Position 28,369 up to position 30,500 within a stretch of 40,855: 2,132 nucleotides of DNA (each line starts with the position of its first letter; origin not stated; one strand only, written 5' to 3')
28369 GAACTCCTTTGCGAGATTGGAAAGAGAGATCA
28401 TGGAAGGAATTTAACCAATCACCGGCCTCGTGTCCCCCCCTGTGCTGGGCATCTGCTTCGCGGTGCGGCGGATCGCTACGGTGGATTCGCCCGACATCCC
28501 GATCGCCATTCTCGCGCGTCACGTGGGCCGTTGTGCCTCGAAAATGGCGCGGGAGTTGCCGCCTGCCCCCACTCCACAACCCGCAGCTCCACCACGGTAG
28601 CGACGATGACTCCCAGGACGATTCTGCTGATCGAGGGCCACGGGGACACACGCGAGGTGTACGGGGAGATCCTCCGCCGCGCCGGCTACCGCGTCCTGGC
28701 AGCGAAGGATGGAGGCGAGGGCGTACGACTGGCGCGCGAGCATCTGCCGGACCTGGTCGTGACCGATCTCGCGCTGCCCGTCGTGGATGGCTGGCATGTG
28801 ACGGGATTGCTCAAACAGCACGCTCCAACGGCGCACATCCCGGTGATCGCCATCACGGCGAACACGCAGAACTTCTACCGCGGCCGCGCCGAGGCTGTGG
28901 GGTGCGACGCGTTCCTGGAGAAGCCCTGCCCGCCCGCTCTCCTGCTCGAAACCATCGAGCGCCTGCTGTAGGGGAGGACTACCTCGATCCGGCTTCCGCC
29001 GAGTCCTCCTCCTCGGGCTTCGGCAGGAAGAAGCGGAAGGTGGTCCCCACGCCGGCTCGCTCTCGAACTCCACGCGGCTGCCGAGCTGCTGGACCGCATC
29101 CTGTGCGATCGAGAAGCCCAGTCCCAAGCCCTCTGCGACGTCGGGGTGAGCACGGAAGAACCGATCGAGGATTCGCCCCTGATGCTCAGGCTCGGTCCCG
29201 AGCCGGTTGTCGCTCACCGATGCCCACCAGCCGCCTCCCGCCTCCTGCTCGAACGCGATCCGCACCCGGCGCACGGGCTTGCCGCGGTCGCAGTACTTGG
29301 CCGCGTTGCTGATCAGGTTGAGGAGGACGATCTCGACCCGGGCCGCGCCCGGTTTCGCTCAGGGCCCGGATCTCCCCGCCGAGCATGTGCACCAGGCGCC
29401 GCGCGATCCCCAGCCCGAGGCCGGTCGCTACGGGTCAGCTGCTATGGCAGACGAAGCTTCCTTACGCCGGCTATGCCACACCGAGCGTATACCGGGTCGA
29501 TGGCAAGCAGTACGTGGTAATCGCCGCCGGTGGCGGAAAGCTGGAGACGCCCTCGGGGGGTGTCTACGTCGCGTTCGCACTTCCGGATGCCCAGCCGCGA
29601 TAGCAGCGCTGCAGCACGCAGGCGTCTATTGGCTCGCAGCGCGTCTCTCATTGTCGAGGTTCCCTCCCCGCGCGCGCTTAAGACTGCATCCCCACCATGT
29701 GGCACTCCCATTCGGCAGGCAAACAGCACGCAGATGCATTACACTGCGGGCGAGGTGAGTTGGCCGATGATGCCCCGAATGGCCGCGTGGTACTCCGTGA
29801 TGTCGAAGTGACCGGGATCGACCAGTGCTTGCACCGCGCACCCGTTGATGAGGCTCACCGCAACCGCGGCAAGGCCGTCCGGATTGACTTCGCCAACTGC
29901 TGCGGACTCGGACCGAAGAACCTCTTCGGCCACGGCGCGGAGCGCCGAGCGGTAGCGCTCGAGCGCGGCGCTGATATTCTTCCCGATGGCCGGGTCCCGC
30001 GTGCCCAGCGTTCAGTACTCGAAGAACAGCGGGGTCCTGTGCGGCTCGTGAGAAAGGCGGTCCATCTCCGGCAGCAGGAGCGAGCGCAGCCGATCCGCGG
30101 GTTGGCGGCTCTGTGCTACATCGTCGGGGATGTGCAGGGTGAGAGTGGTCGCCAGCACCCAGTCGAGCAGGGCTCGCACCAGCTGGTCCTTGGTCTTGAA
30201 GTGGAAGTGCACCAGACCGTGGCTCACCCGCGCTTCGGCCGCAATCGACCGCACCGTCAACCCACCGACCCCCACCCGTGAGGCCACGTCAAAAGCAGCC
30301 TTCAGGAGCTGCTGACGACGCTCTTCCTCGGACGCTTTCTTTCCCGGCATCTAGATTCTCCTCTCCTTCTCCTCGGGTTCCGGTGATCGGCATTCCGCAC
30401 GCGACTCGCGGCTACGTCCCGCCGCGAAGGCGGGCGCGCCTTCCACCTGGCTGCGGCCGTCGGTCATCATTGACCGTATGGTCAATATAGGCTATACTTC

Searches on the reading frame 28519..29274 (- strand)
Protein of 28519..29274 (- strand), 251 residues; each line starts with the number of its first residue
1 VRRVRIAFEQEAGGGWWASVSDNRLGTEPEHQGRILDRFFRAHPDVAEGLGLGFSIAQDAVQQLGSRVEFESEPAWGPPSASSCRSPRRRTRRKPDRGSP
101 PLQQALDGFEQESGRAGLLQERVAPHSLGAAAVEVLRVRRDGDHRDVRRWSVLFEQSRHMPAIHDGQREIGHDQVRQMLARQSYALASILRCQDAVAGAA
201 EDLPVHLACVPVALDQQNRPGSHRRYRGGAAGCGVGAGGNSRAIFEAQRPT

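Call 75: search_protein_families(library=pfam, proteins=[window:28519-29274:-], max_evalue=0.00001)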
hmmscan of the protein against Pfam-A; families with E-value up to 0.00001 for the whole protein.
window:28519-29274:- (251 aa): 1 family
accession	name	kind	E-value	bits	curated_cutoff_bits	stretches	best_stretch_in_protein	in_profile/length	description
PF02518.31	HATPase_c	-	2.9e-08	34.6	26.4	1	3-75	26-98/111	Histidine kinase-, DNA gyrase B-, and HSP90-like ATPase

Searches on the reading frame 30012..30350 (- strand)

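Call 52: search_protein_families(library=pfam, proteins=[window:30012-30350:-], max_evalue=0.001)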
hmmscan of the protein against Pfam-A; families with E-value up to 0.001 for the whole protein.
window:30012-30350:- (112 aa): 1 family
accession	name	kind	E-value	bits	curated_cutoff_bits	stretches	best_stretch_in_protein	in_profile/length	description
PF00440.29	TetR_N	-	2.3e-12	46.9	24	1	15-61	1-47/47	Bacterial regulatory proteins, tetR family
